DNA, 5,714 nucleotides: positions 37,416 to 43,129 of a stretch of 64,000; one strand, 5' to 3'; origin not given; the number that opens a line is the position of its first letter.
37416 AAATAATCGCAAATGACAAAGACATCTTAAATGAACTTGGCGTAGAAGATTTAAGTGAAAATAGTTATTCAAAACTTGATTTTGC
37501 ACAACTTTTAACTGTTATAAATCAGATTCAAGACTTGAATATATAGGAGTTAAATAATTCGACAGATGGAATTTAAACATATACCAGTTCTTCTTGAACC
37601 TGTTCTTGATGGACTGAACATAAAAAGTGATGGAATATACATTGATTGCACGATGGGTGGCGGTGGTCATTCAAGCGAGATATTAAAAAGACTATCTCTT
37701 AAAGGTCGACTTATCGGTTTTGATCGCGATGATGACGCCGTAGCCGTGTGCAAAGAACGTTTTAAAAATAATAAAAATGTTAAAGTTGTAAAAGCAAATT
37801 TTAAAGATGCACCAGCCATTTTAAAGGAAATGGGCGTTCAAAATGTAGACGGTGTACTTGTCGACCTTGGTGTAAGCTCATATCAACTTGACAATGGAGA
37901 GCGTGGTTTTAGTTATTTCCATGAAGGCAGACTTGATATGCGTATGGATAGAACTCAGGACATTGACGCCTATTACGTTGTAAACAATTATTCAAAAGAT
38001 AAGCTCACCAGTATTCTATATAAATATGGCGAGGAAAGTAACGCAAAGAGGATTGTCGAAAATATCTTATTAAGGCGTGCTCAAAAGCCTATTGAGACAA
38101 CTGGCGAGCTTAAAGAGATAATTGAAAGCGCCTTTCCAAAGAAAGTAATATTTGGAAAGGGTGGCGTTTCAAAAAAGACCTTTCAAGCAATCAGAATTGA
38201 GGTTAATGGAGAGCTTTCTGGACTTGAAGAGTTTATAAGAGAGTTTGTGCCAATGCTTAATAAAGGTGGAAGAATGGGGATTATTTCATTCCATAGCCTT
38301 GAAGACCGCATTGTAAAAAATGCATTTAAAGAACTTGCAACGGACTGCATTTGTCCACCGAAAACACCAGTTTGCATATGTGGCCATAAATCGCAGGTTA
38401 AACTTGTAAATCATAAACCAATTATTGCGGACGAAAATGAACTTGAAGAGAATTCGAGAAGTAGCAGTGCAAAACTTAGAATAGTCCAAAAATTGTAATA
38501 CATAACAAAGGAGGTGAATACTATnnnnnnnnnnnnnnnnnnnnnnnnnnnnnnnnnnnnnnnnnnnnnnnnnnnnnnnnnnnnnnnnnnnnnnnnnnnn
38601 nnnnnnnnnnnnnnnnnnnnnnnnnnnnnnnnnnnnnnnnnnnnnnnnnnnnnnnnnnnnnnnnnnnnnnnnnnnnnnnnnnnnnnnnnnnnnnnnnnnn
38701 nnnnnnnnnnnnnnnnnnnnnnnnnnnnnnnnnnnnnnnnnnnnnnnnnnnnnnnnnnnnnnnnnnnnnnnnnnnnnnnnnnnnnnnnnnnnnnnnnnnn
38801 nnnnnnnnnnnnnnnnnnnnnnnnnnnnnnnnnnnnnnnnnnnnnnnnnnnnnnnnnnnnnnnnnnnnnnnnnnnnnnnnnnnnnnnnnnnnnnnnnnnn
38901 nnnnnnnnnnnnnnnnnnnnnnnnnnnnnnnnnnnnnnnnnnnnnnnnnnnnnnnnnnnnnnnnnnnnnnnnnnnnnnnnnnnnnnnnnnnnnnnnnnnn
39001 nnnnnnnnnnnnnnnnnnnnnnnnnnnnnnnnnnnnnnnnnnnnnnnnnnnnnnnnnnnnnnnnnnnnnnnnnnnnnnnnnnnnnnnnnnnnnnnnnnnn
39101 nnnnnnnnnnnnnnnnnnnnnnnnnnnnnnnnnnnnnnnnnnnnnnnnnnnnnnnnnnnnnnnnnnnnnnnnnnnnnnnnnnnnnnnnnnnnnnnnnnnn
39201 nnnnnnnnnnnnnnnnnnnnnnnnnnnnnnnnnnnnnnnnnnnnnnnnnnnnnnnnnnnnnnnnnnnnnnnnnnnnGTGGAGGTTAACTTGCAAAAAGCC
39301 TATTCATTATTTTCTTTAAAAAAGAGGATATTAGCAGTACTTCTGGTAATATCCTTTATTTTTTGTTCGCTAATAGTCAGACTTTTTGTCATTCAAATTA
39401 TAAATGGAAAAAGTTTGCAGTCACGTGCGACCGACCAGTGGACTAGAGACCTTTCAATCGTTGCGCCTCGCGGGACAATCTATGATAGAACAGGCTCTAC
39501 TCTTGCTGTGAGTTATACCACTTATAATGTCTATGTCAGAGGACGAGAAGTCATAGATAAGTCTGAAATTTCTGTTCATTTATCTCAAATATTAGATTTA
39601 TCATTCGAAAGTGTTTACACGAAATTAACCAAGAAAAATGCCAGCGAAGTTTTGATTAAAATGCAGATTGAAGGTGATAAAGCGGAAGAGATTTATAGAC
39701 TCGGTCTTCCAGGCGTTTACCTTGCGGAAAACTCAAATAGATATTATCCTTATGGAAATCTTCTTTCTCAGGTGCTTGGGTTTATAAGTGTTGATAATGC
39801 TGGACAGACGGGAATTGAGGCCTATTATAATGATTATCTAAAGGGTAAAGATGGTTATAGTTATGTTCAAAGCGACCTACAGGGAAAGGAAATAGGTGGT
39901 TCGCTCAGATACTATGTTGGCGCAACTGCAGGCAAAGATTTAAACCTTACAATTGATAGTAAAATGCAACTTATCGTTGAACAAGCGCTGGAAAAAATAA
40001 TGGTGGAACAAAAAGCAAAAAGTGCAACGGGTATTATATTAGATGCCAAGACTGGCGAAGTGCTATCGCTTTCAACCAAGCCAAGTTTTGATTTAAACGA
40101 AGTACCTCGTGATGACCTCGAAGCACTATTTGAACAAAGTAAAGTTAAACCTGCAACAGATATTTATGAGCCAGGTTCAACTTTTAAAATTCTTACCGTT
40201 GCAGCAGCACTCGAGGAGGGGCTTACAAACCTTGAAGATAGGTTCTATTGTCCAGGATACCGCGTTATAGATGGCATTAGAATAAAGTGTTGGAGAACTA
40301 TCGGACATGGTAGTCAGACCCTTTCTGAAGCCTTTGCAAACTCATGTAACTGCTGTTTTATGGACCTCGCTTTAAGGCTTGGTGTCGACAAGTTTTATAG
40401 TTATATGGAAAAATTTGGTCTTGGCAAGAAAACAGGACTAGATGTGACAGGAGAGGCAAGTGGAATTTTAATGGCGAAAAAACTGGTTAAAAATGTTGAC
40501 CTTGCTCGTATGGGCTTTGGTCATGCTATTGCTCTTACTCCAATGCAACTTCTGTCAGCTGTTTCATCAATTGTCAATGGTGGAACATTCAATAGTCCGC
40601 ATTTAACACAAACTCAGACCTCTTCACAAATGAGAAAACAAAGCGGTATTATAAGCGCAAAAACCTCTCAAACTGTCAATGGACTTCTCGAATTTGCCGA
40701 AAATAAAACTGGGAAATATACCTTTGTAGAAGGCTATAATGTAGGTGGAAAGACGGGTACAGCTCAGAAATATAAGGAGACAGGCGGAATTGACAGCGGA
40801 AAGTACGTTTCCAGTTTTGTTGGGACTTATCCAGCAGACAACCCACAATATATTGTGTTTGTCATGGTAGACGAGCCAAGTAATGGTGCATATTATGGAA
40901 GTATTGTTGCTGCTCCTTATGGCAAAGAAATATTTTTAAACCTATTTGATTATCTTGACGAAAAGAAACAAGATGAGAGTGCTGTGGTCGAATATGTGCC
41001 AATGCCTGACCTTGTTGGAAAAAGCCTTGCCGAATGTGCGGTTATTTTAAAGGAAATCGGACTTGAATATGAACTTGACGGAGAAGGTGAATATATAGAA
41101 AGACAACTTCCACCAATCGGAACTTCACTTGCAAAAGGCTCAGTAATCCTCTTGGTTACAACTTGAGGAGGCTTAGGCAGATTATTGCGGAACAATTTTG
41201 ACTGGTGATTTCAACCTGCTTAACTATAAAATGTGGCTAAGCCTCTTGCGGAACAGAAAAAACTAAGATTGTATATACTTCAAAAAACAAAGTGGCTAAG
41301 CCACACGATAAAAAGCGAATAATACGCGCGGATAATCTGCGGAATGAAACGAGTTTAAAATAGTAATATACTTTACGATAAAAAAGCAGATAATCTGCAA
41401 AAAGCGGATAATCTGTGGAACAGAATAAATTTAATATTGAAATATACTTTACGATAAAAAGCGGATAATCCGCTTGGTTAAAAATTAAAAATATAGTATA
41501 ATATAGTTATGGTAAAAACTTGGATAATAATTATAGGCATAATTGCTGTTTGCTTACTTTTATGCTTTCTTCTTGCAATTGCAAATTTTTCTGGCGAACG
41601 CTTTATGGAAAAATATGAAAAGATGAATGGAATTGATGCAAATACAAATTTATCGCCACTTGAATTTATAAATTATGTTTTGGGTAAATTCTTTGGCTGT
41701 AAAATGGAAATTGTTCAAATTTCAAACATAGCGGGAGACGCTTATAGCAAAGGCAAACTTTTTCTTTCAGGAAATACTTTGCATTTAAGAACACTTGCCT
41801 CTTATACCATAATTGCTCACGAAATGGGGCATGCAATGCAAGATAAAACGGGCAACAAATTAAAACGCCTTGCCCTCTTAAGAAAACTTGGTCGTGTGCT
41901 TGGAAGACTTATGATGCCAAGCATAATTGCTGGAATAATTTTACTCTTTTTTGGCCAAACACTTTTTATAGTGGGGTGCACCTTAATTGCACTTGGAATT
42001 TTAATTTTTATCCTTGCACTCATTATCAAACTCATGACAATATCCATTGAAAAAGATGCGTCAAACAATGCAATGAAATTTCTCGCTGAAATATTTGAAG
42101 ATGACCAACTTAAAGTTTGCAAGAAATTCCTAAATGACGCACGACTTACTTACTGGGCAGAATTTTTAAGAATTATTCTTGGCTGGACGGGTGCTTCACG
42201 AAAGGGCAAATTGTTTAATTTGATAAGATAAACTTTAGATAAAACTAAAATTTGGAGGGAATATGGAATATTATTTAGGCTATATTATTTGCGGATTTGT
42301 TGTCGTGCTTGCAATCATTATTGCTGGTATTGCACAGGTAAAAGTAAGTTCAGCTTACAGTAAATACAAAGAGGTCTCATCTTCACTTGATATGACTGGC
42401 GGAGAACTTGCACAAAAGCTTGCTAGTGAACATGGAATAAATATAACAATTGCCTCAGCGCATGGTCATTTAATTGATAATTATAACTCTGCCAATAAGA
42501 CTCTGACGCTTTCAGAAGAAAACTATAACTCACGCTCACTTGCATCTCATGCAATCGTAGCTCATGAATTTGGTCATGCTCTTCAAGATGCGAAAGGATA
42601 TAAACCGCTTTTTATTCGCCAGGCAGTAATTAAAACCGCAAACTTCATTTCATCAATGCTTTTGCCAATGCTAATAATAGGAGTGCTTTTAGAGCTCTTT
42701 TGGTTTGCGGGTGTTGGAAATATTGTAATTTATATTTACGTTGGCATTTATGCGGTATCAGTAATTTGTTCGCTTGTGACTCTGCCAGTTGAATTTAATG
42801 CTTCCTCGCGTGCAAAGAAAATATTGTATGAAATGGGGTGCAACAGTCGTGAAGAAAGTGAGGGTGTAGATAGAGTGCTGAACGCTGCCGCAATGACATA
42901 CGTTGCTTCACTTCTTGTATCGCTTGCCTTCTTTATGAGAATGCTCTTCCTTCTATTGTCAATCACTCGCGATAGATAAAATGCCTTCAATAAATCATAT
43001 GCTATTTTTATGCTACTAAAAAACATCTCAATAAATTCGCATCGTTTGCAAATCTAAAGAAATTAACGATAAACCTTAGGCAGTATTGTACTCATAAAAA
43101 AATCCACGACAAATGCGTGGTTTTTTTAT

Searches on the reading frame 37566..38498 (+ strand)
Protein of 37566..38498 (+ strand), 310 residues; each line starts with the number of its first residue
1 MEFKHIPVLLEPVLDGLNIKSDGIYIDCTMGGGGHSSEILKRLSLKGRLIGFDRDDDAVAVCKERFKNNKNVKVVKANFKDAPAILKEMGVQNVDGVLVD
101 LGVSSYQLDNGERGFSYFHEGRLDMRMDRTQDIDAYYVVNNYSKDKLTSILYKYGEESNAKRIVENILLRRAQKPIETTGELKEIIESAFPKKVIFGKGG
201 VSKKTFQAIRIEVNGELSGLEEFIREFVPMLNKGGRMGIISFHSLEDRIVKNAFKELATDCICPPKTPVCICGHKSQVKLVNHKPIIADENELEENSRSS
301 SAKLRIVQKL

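Call 57: search_protein_families(library=pfam, proteins=[window:37566-38498:+], max_evalue=0.01)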
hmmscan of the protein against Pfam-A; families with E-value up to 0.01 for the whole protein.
window:37566-38498:+ (310 aa): 5 families
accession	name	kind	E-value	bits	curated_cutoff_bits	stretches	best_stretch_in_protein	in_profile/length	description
PF01795.25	Methyltransf_5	-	5.8e-116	387.7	27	1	2-309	1-308/309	MraW methylase family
PF13847.12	Methyltransf_31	-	7.5e-06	26.1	27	1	20-98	2-79/145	Methyltransferase domain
PF13649.12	Methyltransf_25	-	0.0001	23.3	27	1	27-84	3-60/97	Methyltransferase domain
PF08241.18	Methyltransf_11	-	0.0033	18.4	21.2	0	32-83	6-55/95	Methyltransferase domain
PF02254.24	TrkA_N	-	0.0089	16.8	23.8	0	30-102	4-71/116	TrkA-N domain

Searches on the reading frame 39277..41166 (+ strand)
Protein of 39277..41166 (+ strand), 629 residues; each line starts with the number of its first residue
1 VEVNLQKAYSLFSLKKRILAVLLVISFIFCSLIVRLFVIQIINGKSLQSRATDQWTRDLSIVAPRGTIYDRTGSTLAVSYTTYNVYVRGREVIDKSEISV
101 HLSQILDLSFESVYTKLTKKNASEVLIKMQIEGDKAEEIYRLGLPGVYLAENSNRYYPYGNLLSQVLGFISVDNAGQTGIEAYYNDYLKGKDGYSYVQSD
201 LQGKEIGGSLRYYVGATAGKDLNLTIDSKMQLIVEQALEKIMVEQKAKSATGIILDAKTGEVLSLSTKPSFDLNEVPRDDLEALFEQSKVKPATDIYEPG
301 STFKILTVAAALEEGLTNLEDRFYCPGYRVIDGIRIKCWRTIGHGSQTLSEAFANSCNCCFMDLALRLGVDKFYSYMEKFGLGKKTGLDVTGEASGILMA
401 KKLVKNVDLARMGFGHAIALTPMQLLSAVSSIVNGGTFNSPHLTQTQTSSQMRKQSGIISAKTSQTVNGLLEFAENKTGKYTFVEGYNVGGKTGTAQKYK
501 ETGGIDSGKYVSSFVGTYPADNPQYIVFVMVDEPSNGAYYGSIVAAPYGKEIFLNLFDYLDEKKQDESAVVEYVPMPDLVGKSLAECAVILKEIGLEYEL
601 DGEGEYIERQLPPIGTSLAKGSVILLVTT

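Call 10: search_protein_families(library=pfam, proteins=[window:39277-41166:+])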
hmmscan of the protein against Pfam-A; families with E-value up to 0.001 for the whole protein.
window:39277-41166:+ (629 aa): 4 families
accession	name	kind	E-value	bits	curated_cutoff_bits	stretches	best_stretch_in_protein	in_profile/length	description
PF00905.27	Transpeptidase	-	9e-73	245.5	22.1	1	252-553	3-298/299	Penicillin binding protein transpeptidase domain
PF03717.20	PBP_dimer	-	6.7e-23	82.5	24.4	1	61-207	2-177/180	Penicillin-binding Protein dimerisation domain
PF03793.24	PASTA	-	4.4e-08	33.4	23.2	1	574-628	1-62/64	PASTA domain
PF21922.1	PBP_dimer_2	-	9.2e-06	26.3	27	1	154-198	24-67/83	Penicillin binding protein A dimerisation domain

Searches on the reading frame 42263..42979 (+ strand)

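Call 57: search_protein_families(library=pfam, proteins=[window:42263-42979:+], max_evalue=0.01)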
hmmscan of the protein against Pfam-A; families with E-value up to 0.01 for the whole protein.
window:42263-42979:+ (238 aa): 1 family
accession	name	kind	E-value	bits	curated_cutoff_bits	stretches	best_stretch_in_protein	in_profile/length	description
PF04298.18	Zn_peptidase_2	-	4.2e-67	226.3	27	1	12-230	3-216/218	Putative neutral zinc metallopeptidase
